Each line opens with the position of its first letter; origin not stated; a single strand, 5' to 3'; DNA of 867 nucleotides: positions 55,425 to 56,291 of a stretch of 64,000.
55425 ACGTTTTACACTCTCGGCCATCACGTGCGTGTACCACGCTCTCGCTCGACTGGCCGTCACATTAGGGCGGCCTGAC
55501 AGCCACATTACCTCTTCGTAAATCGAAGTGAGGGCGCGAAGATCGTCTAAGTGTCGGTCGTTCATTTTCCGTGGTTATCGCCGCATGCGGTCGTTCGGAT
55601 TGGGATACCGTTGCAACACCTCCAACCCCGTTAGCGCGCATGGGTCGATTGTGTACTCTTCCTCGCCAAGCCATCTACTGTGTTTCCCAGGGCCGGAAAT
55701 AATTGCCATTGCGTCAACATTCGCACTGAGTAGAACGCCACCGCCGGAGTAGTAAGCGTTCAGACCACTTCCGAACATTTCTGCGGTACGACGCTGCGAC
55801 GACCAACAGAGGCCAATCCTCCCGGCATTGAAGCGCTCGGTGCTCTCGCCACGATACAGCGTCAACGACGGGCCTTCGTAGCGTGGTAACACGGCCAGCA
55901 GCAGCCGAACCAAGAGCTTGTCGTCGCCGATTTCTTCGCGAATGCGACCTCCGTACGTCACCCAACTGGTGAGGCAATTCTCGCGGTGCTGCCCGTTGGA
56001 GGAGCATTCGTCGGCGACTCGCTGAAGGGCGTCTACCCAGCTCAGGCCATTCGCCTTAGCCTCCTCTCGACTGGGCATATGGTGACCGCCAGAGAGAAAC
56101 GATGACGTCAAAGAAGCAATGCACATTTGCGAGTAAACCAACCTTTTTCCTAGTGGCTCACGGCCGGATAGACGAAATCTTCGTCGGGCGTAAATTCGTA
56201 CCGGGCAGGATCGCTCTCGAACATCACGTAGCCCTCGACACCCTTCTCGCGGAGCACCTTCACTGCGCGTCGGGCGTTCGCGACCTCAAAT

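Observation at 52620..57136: Eleven tightly packed minus-strand genes of unknown function: candidate defence, anti-defence or toxin island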

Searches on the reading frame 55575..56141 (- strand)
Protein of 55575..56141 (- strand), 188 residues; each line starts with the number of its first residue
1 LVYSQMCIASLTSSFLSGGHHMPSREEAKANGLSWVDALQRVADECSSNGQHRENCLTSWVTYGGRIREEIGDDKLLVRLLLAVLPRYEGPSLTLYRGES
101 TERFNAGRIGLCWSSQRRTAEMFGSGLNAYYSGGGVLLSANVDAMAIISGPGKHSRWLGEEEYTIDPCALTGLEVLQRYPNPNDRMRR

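Call 5: search_protein_families(library=pfam, max_evalue=0.1, proteins=[window:55575-56141:-])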
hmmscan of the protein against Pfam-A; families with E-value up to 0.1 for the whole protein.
window:55575-56141:- (188 aa): 0 families

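Call 6: search_protein_families(library=padloc, max_evalue=0.1, proteins=[window:55575-56141:-])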
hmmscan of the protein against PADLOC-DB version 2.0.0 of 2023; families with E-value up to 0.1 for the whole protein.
window:55575-56141:- (188 aa): 0 families

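Call 16: search_protein_families(library=phrogs, max_evalue=0.01, proteins=[window:55575-56141:-])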
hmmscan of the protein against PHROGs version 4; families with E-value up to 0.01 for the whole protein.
window:55575-56141:- (188 aa): 1 family
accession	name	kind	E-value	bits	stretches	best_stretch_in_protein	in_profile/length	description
phrog_30882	-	unknown function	7.2e-41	140.9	1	34-181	31-177/180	-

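Call 18: find_homologous_proteins(query=window:55575-56141:-)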
Query window:55575-56141:- (188 aa): 27 proteins with E <= 0.001 among 420 candidates.
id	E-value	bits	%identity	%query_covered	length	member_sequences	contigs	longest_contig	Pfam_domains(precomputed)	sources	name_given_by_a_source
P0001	5.5e-123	425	99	100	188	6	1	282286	-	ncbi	ncbi:hypothetical protein [Pandoraea soli]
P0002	7.2e-94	330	82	96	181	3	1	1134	-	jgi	jgi:hypothetical protein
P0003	1.7e-93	329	81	97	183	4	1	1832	-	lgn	-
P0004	4.5e-92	325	81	97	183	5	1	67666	-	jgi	jgi:hypothetical protein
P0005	4.8e-91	321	80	97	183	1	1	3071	-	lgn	-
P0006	2.2e-90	319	78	97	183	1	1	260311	-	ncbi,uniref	ncbi:hypothetical protein [Paraburkholderia aromaticivorans]|uniref:hypothetical protein n=1 Tax=Par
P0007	9.1e-90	317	78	97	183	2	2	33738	-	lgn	-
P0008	6.2e-89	314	79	96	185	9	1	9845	-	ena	-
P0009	3.9e-86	305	72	100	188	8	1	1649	-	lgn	-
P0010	2.9e-85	302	78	96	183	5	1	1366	-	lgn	-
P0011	3.5e-78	279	77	87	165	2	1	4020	-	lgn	-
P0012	4.3e-76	273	68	96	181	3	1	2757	-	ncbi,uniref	ncbi:hypothetical protein JOE11_005561 [Robbsia andropogonis]|uniref:hypothetical protein n=1 Tax=Ro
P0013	5.6e-57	210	81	63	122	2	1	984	-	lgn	-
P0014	8.0e-51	190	84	55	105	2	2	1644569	-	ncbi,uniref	ncbi:hypothetical protein [Paraburkholderia tropica]|uniref:hypothetical protein n=1 Tax=Paraburkhol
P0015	1.6e-40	157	75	54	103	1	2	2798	-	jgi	jgi:hypothetical protein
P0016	2.8e-40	156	48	78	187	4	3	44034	-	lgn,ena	-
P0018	7.4e-39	151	53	65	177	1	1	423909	-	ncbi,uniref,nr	ncbi:hypothetical protein BOH74_03525 [Pseudomonas versuta]|uniref:Uncharacterized protein n=1 Tax=P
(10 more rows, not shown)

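Call 26: find_encoding_contigs(protein=P0001, flank=10000, max_places=3)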
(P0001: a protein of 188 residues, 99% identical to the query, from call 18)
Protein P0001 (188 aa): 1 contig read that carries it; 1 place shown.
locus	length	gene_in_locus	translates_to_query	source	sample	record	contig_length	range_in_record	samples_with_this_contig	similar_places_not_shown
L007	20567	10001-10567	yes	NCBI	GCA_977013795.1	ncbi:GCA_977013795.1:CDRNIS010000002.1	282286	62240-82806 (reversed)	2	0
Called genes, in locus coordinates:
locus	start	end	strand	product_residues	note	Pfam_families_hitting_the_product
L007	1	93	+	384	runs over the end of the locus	PF01979:Amidohydro_1, PF07969:Amidohydro_3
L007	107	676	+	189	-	-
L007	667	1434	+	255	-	PF00753:Lactamase_B (weak), PF12706:Lactamase_B_2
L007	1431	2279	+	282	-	PF00892:EamA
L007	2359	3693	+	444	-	PF00589:Phage_integrase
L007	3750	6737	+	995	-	PF13700:DUF4158, PF01526:DDE_Tnp_Tn3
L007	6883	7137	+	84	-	PF04014:MazE_antitoxin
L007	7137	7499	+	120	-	PF02452:PemK_toxin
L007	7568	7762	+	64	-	PF01679:Pmp3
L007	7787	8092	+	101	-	-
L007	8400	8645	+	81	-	-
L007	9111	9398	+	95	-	-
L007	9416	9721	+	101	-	-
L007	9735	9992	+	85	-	-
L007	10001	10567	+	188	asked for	-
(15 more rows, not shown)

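Call 27: find_encoding_contigs(protein=P0004, flank=8000, max_places=3)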
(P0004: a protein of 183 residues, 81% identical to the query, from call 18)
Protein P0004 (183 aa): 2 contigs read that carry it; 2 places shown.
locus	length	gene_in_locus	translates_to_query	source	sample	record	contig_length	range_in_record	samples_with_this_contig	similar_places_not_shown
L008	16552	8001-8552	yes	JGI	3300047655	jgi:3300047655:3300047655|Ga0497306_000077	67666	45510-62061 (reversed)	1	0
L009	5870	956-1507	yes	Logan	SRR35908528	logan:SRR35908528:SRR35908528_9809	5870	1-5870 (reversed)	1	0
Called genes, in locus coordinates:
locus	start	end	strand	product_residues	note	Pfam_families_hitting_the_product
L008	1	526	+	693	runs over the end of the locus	PF00122:E1-E2_ATPase, PF00702:Hydrolase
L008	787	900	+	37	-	-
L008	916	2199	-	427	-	PF01545:Cation_efflux, PF25971:CzcB_N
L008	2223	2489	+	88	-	-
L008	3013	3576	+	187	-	-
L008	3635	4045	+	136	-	-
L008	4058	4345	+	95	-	-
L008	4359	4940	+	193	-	PF02163:Peptidase_M50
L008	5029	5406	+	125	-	-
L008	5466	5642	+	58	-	-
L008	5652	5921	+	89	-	-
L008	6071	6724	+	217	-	-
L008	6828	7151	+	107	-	-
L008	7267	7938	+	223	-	-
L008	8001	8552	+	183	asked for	-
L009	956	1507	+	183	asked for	-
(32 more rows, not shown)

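Call 29: predict_structure(alignment_id=A1)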
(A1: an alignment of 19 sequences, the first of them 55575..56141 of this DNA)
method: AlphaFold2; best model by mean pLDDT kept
length: 188 residues; sequences in the alignment: 19
mean_pLDDT: 86.8   pTM: 0.82
mean pLDDT of the five models: 86.8, 85.7, 83.8, 83.1, 81.2
residues with pLDDT >= 90: 95; 70-90: 75; 50-70: 14; < 50: 4
segments of 3 or more residues with pLDDT < 50: 1-3
pLDDT, mean of each block of 10 residues (from residue 1): 62 88 81 84 87 89 88 92 93 96 92 94 90 93 96 67 92 94 67
secondary structure, 60 per line:
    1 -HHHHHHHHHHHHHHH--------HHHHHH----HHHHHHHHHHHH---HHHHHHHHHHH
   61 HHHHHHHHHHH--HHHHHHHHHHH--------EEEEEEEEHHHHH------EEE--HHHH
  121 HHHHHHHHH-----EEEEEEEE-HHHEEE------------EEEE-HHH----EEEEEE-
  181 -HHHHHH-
elements in order: H2-16 H25-30 H35-46 H50-71 H74-84 E93-100 H101-105 E112-114 H117-129 E135-142 E147-149 E162-165 E174-179 H182-187

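Call 31: fold_search(model_id=the predicted structure, library=pdb)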
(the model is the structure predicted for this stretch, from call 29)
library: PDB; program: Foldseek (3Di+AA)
matches with E <= 10: 191; with E <= 0.001: 0
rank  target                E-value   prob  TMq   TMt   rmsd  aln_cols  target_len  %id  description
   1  8tg3                  1.4e-02  0.96  0.30  0.30   4.8       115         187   16  tRNA 2'-phosphotransferase (Tpt1) from Aeropyrum pernix in complex with ADP-ribose-1" -phosphate (released 2023-11-08)
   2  9ldg_B                2.9e-02  0.92  0.28  0.30   7.9       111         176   14  The structure of TkoKptA/DNA/Appr>P complex-B (released 2025-11-12)
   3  8tg4_A                3.1e-02  0.85  0.28  0.29   4.3       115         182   15  tRNA 2'-phosphotransferase (Tpt1) from Aeropyrum pernix in complex with ADP-ribose-2"-phosphate and 2'-OH RNA (released 2023-11-08)
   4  9ldc_A                4.0e-02  0.92  0.28  0.30   4.5       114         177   14  The structure of TkoKptA/DNA/ADPR complex-B* (released 2025-11-12)
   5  9ldg_A                4.0e-02  0.89  0.28  0.30   7.9       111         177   14  The structure of TkoKptA/DNA/Appr>P complex-B (released 2025-11-12)
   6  6e3a                  4.2e-02  0.92  0.29  0.30   7.0       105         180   18  tRNA 2'-phosphotransferase (released 2019-03-20)
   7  9ldi                  5.0e-02  0.95  0.31  0.32   3.8       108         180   14  The complex structure of TkoKptA/2',3',5'-p-A (released 2025-11-12)
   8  9lda_A                5.7e-02  0.87  0.28  0.30   7.8       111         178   14  The complex structure of K63A/5'-p-ADPR-DNA (released 2025-11-12)
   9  6ede                  6.0e-02  0.94  0.31  0.32   4.0       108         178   14  tRNA 2'-phosphotransferase (released 2019-03-20)
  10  8tfz_A                6.0e-02  0.72  0.29  0.30  11.6       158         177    9  tRNA 2'-phosphotransferase (Tpt1) from Pyrococcus horikoshii in complex with NAD (released 2023-11-08)
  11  9ld6_A                6.0e-02  0.69  0.33  0.34  12.6       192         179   11  The complex structure of TkoKptA/DNA/NAD+ (released 2025-11-12)
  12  9ld4_C                6.4e-02  0.77  0.25  0.27   7.9       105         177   13  The Apo-form structure of TkoKptA (released 2025-11-12)
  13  8tfi                  9.1e-02  0.85  0.30  0.32   7.1       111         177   14  tRNA 2'-phosphotransferase (Tpt1) from Pyrococcus horikoshii (released 2023-11-08)
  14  9ld4_A                1.1e-01  0.75  0.28  0.29   6.9       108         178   15  The Apo-form structure of TkoKptA (released 2025-11-12)
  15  9ld3_A                1.3e-01  0.89  0.32  0.34   3.5       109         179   16  The complex structure of K63A/2',3',5'-P-A/ADPR (released 2025-11-12)
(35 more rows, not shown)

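Call 36: search_solved_structures(query=A1, max_evalue=10, show_alignments=3)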
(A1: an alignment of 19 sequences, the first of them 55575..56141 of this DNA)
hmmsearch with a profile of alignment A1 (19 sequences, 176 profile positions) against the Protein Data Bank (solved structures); distinct sequences matched with E-value up to 10: 0.

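Call 39: search_dna_similar(query=window:55575-56141:-, collection=phages, mode=protein, max_rows=25, max_evalue=0.001)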
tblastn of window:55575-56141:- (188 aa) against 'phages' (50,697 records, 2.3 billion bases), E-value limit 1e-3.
No match.

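Call 53: search_protein_representatives(alignment_id=A1)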
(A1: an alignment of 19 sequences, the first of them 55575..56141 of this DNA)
Query: 19 sequences, 176 profile positions. Proteins with E-value up to 0.001 (for the whole library): 973; up to 1e-10: 665; up to 1e-30: 111. The best 150 are listed.
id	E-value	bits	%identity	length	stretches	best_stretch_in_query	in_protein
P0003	3.2e-74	264.5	-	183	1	2-173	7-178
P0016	5.7e-71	253.9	-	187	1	3-174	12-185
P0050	5.4e-56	205.1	-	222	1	16-172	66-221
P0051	1.0e-55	204.2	-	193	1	16-171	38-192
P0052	9.8e-55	201.0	-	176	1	16-172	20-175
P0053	1.1e-53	197.6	-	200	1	11-170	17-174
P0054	2.1e-53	196.7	-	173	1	22-171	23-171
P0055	3.6e-53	195.9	-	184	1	13-172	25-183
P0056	3.7e-53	195.9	-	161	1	14-172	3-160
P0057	6.4e-53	195.1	-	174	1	8-173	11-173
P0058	9.5e-53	194.5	-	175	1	16-171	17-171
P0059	4.8e-52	192.2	-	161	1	16-171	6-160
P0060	6.0e-51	188.7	-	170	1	17-170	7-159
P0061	1.2e-49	184.5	-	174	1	17-171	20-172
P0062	4.8e-49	182.5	-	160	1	21-173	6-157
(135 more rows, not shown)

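Call 55: search_protein_families(library=pfam, alignment_id=A3, max_evalue=0.01)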
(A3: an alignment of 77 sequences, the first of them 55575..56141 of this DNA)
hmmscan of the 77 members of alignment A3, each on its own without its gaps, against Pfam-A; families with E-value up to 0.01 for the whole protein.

A. member 1, window:55575-56141:- (188 aa): 0 families

B. families by the number of members that match (of 77 scanned): 0 families

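Call 56: search_solved_structures(query=A3, max_evalue=10, show_alignments=2)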
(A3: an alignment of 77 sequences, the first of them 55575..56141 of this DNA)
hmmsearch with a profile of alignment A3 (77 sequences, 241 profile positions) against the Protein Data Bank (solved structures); distinct sequences matched with E-value up to 10: 6.
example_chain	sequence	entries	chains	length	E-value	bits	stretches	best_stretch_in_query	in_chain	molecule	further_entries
5h7b_A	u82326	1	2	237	0.02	17.4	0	31-87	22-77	Immunoglobulin G-binding protein A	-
5h7a_C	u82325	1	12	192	0.042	16.3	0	31-87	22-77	Immunoglobulin G-binding protein A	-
5h79_D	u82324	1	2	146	0.14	14.6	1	30-87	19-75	Immunoglobulin G-binding protein A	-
7jh6_A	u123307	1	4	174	1.3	11.5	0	11-69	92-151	Two-domain di-Zn(II) and porphyrin-binding protein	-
9cte_A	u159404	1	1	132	1.3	11.4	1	18-99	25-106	De novo protein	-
8ppr_Z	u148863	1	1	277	1.5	11.2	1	17-92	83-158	ZW10 interactor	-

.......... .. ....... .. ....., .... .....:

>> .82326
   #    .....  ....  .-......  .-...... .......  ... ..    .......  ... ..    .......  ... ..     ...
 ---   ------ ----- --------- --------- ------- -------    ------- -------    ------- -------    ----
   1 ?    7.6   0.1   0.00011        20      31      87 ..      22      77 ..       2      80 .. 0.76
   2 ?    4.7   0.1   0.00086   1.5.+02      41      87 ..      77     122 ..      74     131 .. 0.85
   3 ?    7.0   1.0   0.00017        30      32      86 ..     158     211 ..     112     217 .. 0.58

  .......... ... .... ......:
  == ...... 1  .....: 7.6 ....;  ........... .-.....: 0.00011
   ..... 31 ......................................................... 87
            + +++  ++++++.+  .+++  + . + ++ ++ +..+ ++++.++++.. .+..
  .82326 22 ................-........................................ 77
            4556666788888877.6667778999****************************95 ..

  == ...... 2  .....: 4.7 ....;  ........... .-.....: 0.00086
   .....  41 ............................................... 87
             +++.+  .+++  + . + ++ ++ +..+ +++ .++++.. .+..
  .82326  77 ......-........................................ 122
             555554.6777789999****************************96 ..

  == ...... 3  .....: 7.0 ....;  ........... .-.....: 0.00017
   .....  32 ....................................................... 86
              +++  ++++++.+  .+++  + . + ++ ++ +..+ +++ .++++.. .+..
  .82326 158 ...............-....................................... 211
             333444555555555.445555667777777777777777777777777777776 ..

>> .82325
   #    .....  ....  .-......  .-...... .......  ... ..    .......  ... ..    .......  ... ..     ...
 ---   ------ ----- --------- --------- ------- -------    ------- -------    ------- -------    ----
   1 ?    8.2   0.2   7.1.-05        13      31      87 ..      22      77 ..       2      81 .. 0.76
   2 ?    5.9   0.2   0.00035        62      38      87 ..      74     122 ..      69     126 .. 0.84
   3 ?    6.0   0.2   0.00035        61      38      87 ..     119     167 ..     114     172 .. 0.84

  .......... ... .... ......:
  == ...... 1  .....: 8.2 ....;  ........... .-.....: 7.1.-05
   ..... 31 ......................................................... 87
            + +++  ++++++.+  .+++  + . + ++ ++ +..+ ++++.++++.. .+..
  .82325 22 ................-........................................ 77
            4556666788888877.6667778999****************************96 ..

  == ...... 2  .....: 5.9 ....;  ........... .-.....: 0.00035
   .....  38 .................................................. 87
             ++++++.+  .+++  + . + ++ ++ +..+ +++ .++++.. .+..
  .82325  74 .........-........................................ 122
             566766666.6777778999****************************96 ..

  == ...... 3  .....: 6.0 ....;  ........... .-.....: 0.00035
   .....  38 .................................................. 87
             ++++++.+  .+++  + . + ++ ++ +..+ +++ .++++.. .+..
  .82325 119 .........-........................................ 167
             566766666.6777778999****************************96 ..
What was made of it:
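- Tried and rejected: Sequence-profile links of g8 to solved ARTs or to Pfam gave nothing (calls 36, 55, 56).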

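Call 57: search_protein_families(library=ncbifam, max_evalue=0.1, proteins=[window:55575-56141:-])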
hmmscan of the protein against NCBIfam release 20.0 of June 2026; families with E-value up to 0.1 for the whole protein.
window:55575-56141:- (188 aa): 0 families

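Call 59: find_encoding_contigs(protein=P0018, flank=6000, max_places=2)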
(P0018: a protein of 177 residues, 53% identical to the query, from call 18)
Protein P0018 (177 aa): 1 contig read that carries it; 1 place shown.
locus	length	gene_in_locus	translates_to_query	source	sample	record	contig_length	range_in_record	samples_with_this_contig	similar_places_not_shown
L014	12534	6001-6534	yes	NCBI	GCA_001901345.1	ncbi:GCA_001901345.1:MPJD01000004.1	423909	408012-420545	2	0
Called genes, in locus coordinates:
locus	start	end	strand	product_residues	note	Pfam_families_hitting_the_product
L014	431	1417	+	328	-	-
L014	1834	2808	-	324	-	-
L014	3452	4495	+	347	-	-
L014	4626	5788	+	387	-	PF01527:HTH_Tnp_1, PF13276:HTH_21 (weak), PF00665:rve, PF13683:rve_3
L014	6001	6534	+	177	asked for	-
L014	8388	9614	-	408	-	PF03594:BenE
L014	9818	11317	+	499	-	PF00392:GntR, PF00155:Aminotran_1_2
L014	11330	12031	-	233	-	PF00392:GntR, PF07729:FCD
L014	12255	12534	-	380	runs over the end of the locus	PF01232:Mannitol_dh, PF08125:Mannitol_dh_C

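Call 60: find_encoding_contigs(protein=P0016, flank=6000, max_places=2)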
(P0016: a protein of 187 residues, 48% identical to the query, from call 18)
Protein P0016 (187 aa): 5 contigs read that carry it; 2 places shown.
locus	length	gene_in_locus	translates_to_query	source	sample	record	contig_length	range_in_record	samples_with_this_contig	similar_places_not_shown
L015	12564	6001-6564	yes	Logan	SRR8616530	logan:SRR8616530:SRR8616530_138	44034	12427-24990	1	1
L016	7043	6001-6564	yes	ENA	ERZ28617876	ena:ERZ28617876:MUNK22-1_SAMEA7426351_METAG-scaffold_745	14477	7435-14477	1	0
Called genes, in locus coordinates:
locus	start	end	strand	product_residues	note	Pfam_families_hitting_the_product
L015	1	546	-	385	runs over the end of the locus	PF14279:HNH_5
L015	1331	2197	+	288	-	-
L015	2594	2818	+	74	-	-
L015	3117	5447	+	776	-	PF02810:SEC-C (weak)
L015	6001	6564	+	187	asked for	-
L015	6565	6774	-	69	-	-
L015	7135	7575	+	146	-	-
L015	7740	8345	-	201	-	PF10706:Aminoglyc_resit (weak)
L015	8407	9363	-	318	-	PF01965:DJ-1_PfpI, PF00165:HTH_AraC (weak), PF12833:HTH_18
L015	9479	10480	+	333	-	PF03595:SLAC1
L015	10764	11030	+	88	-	-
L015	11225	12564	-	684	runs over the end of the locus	PF07715:Plug, PF00593:TonB_dep_Rec_b-barrel, PF14905:OMP_b-brl_3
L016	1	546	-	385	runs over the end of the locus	PF14279:HNH_5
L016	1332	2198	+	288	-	-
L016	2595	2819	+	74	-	-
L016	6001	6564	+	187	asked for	-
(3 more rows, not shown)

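Call 90: find_related_loci(query=A1, collection=genome_contigs, flank=6000)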
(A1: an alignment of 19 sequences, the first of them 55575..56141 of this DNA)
Query A1 (188 aa) in genome_contigs; peptide patterns used: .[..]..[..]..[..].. (x = any residue, [..] = any of these).
39 stretches matched a pattern; 28 encode a relative of the query (tblastn E <= 1e-3); 28 distinct loci.
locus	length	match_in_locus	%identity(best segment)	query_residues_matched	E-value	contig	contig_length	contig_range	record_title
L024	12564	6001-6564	99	1-188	4e-126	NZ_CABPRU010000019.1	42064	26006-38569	Pandoraea terrigena strain LMG 31013, whole genome shotgun sequence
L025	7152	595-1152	94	2-187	2e-109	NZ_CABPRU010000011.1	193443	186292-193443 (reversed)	Pandoraea terrigena strain LMG 31013, whole genome shotgun sequence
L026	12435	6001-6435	46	35-180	1e-42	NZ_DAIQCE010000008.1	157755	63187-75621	MAG: Leclercia sp. isolate CTOTU48187 NODE_10_length_157755_cov_29.221237, whole genome shotgun sequence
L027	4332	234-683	50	30-180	6e-42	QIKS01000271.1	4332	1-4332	MAG: Hellea balneolensis isolate SZUA-39 Ga0063293_10033584, whole genome shotgun sequence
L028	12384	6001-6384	53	53-181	8e-41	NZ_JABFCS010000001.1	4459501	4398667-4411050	Ramlibacter montanisoli strain B156 1, whole genome shotgun sequence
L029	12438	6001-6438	46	35-181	6e-40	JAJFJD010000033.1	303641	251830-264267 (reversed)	MAG: Alphaproteobacteria bacterium isolate OFTM110 OFTM110_32, whole genome shotgun sequence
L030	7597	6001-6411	49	45-182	6e-39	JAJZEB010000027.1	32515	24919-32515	MAG: Proteobacteria bacterium isolate JA6.bin34 NODE_785_length_32515_cov_3.073237, whole genome shotgun sequence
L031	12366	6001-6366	50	58-180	1e-36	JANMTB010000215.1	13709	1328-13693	MAG: Polaromonas sp. isolate SOY_29_metabat_286 SOY_29_k141_3066637, whole genome shotgun sequence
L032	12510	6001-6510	42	11-179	5e-35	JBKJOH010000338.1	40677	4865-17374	MAG: Polaromonas sp. isolate ant_bin.403 k117_5346288, whole genome shotgun sequence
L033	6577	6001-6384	50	53-181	2e-34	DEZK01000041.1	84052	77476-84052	MAG TPA_asm: Candidatus Raskinella chloraquaticus isolate UBA3134 UBA3134_contig_87, whole genome shotgun sequence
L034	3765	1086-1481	44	40-168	8e-34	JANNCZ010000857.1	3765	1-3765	MAG: Burkholderiales bacterium isolate OTE_78_metabat_101_sub OTE_78_k141_2225205, whole genome shotgun sequence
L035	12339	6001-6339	51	58-171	7e-33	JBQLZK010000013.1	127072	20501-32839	MAG: Thainema sp. isolate MCC5402 contig_13, whole genome shotgun sequence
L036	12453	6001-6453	43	29-180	2e-32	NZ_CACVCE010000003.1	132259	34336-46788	Magnetospirillum sp. LM-5, whole genome shotgun sequence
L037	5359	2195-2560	53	58-180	7e-32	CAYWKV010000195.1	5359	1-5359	MAG TPA_asm: uncultured Gammaproteobacteria bacterium isolate SRP144015_co1_99 genome assembly, contig: NODE_6318_length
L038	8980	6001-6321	44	60-183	1e-31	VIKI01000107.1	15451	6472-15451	MAG: Comamonadaceae bacterium isolate X1_MetaBAT.31 scaffold_1821, whole genome shotgun sequence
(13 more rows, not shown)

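Call 93: find_related_loci(query=A1, collection=viral_contigs, flank=5000)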
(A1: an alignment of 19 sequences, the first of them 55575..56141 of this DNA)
Query A1 (188 aa) in viral_contigs; peptide patterns used: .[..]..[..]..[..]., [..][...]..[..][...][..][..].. (x = any residue, [..] = any of these).
34 stretches matched a pattern; 18 encode a relative of the query (tblastn E <= 1e-3); 17 distinct loci.
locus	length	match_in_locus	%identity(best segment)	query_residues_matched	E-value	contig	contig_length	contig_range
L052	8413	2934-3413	43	23-179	2e-41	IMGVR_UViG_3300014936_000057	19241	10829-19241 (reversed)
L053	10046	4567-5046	43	23-179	2e-41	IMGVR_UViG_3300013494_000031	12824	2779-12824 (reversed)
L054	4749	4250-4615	53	58-180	1e-40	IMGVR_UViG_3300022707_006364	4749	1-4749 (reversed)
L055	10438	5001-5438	44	35-181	2e-35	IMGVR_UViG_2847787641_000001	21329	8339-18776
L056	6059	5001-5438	42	35-181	7e-34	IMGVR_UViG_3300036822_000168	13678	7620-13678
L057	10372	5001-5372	52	58-180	7e-33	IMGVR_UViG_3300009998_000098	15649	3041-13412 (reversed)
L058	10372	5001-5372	52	58-180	7e-33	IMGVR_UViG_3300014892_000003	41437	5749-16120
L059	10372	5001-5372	52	58-180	1e-32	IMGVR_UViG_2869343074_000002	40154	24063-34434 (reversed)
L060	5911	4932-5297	46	58-180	1e-32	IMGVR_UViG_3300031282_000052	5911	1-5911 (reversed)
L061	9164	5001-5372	50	58-180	3e-32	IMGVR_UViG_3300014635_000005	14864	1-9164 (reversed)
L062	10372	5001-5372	50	58-180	9e-32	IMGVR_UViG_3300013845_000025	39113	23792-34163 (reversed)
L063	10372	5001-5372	50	58-180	2e-30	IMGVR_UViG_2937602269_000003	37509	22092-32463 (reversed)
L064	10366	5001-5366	46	58-180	1e-32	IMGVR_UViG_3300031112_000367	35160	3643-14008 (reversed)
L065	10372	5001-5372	49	58-180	7e-30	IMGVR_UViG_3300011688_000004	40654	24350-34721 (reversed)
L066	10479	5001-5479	36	23-179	3e-31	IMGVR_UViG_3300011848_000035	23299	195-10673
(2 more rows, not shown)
